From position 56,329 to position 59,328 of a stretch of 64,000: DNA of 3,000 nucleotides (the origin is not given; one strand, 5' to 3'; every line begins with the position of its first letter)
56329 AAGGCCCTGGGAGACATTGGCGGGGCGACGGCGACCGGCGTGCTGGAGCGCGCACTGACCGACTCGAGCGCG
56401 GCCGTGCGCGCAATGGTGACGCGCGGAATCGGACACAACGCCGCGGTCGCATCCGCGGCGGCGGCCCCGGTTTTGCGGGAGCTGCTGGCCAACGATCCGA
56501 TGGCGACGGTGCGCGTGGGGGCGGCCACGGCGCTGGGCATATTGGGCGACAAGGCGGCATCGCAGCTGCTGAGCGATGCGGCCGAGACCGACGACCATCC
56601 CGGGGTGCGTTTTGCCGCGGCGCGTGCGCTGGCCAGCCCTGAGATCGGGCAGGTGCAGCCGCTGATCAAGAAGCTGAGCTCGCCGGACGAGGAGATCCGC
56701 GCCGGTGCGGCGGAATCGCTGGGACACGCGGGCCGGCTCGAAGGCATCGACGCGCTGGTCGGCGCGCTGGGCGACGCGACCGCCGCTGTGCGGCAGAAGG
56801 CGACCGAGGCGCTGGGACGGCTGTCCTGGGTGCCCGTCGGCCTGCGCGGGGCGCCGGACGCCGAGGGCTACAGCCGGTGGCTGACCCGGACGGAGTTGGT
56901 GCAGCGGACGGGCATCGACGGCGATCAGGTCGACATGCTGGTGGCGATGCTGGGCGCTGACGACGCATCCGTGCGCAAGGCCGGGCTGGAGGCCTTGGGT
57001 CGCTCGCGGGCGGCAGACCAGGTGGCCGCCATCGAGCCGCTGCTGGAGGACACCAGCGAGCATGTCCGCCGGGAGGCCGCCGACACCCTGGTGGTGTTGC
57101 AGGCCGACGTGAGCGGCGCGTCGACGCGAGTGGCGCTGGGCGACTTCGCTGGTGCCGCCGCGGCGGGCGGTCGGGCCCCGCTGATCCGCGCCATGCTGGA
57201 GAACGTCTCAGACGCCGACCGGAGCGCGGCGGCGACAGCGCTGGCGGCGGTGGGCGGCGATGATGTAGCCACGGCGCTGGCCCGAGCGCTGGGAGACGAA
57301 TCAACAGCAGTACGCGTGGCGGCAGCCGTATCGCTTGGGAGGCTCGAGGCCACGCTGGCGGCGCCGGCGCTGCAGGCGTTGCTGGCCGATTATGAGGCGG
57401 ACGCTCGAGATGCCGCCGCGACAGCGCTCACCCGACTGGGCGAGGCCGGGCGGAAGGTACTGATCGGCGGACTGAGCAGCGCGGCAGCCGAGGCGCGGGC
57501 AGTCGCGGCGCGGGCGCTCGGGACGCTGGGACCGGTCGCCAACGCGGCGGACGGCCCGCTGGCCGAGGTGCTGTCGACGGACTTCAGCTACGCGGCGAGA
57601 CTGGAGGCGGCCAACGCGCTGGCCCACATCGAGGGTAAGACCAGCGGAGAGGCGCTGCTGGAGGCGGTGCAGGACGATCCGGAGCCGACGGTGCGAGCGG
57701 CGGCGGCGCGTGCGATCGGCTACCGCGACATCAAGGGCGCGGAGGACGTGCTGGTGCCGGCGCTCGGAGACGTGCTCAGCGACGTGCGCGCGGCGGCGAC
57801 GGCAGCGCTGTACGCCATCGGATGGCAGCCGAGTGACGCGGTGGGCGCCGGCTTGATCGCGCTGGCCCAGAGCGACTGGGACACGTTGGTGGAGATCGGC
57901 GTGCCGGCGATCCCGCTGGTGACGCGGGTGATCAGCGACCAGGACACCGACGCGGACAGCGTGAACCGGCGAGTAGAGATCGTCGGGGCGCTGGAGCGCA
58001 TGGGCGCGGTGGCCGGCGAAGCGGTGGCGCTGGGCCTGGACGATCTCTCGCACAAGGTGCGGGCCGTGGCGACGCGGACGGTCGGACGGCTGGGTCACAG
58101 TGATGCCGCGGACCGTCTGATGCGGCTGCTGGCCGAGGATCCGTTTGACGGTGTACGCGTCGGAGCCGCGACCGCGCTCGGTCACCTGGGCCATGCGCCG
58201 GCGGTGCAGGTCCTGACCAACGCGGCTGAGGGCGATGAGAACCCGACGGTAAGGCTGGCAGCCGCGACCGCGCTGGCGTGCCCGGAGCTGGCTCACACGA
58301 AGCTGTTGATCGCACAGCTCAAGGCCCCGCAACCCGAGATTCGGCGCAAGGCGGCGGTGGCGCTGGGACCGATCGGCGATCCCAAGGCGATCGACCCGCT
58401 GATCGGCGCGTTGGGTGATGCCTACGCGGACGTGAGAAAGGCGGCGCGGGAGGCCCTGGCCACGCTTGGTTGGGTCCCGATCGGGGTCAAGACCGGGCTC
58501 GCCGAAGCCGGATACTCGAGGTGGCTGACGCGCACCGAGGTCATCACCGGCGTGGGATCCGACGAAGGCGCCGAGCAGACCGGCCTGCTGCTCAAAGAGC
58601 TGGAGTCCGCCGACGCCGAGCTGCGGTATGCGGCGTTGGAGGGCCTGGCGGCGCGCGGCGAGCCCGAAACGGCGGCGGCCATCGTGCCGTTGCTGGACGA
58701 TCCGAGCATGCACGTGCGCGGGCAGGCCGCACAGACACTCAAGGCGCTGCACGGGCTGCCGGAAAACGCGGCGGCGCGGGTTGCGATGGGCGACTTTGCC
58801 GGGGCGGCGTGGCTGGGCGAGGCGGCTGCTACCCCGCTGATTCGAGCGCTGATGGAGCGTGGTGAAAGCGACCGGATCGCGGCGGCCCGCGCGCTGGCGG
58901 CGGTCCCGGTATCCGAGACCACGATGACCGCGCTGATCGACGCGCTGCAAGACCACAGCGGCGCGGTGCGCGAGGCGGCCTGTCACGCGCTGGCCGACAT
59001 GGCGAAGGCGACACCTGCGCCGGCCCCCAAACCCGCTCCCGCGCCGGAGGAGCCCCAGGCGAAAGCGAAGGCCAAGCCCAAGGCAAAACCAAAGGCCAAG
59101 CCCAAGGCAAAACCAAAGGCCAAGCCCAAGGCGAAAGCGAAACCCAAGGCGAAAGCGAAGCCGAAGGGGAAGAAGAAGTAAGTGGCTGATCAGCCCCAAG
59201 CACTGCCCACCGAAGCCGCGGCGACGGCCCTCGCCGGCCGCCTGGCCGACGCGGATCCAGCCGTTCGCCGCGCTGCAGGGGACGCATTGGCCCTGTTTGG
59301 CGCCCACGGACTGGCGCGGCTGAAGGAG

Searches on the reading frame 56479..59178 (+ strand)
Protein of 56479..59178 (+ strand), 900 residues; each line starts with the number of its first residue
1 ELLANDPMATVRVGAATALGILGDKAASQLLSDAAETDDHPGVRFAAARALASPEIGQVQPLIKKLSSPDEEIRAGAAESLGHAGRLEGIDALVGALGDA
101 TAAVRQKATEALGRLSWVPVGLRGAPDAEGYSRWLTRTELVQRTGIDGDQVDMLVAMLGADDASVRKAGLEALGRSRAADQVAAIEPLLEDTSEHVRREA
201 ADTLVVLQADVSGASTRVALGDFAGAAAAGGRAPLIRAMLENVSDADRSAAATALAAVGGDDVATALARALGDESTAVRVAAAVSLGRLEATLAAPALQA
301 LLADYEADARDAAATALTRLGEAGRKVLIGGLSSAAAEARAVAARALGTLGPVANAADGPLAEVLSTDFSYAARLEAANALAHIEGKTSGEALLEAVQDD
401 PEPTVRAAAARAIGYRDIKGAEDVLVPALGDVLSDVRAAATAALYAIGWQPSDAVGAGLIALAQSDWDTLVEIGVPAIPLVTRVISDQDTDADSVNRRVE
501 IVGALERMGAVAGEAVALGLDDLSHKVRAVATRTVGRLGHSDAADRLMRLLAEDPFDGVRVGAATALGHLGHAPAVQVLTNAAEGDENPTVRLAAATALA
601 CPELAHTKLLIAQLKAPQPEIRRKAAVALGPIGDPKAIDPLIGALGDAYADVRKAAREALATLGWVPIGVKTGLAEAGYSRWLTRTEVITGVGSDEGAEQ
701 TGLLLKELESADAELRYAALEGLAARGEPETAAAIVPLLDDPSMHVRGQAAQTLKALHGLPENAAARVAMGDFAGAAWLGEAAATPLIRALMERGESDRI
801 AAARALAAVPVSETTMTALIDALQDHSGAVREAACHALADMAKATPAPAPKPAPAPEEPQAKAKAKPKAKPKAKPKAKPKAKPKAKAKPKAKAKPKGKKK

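Call 33: find_homologous_proteins(query=window:56479-59178:+, max_evalue=1e-30)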
Query window:56479-59178:+ (900 aa): 40 proteins with E <= 1e-30 among 8000 candidates.
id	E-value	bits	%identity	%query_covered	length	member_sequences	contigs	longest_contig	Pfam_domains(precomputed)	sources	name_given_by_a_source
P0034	6.4e-124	434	35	93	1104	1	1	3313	PF21581.4,PF12717.14,PF00514.30,PF12755.14,PF02985.29,PF03130.23,PF12348.15,PF20168.5,PF13513.13,PF13646.13,PF23227.2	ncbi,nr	ncbi:MAG: HEAT repeat domain-containing protein, partial [Myxococcota bacterium]|nr:HEAT repeat doma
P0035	9.0e-117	410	34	89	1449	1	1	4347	PF12717.14,PF00514.30,PF02985.29,PF03130.23,PF13513.13,PF13646.13,PF23227.2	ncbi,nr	ncbi:MAG: HEAT repeat domain-containing protein, partial [Deltaproteobacteria bacterium]|nr:HEAT rep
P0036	1.8e-115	406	40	81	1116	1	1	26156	PF12717.14,PF02985.29,PF13513.13,PF13646.13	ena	-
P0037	7.3e-107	377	44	46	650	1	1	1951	PF21581.4,PF12717.14,PF02985.29,PF03130.23,PF13513.13,PF13646.13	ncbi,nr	ncbi:hypothetical protein FJ251_15935, partial [bacterium]|nr:hypothetical protein [bacterium]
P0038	1.1e-94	337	37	55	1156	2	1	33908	PF12717.14,PF00514.30,PF02985.29,PF13513.13,PF01602.27,PF13646.13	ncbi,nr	ncbi:MAG: HEAT repeat domain-containing protein [Myxococcales bacterium]|nr:HEAT repeat domain-conta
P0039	1.8e-75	273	33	59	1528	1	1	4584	PF21581.4,PF12717.14,PF00514.30,PF25786.1,PF02985.29,PF03130.23,PF13513.13,PF13646.13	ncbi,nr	ncbi:MAG: hypothetical protein FJ125_02450, partial [Deltaproteobacteria bacterium]|nr:hypothetical 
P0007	3.1e-70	256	34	30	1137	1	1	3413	PF21581.4,PF12717.14,PF00514.30,PF02985.29,PF03130.23,PF12348.15,PF13513.13,PF13646.13,PF23227.2,PF25767.2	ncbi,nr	ncbi:MAG: hypothetical protein FJ125_05315, partial [Deltaproteobacteria bacterium]|nr:hypothetical 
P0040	9.9e-67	244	34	76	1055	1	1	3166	PF00514.30,PF02985.29,PF11838.15,PF03130.23,PF13513.13,PF13646.13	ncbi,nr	ncbi:MAG: hypothetical protein FJ125_06375, partial [Deltaproteobacteria bacterium]|nr:hypothetical 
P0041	4.2e-61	226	33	42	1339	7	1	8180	PF12717.14,PF00514.30,PF02985.29,PF11838.15,PF01602.27,PF21581.4,PF25786.1,PF03130.23,PF20168.5,PF13513.13,PF13646.13,PF23227.2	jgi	-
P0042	8.5e-59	218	29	92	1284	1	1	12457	PF21581.4,PF12717.14,PF00514.30,PF02985.29,PF03130.23,PF20168.5,PF13513.13,PF01602.27,PF13646.13,PF23227.2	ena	-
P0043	3.9e-57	213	31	81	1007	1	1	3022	PF12717.14,PF02985.29,PF03130.23,PF13646.13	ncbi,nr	ncbi:MAG: hypothetical protein FJ125_06905, partial [Deltaproteobacteria bacterium]|nr:hypothetical 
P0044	1.4e-56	211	35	36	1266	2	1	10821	PF21581.4,PF12717.14,PF00514.30,PF02985.29,PF03130.23,PF13513.13,PF01602.27,PF13646.13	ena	-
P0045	8.6e-54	202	32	73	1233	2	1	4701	PF23271.2,PF12717.14,PF00514.30,PF26715.1,PF24714.2,PF12755.14,PF02985.29,PF22956.3,PF24492.2,PF01602.27,PF25767.2,PF21581.4,PF11791.15,PF25757.2,PF25786.1,PF03130.23,PF19960.7,PF13513.13,PF14666.12,PF13646.13,PF23227.2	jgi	jgi:HEAT repeat protein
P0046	2.8e-49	187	29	83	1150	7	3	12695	PF23271.2,PF12717.14,PF00514.30,PF26715.1,PF24714.2,PF12755.14,PF02985.29,PF24492.2,PF01602.27,PF14663.12,PF25767.2,PF21581.4,PF25786.1,PF03130.23,PF20168.5,PF13513.13,PF13646.13,PF23227.2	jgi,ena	-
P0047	7.6e-49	185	31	84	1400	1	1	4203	PF12717.14,PF00514.30,PF25786.1,PF02985.29,PF03130.23,PF13513.13,PF13646.13,PF23227.2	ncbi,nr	ncbi:MAG: hypothetical protein FJ125_03220, partial [Deltaproteobacteria bacterium]|nr:hypothetical 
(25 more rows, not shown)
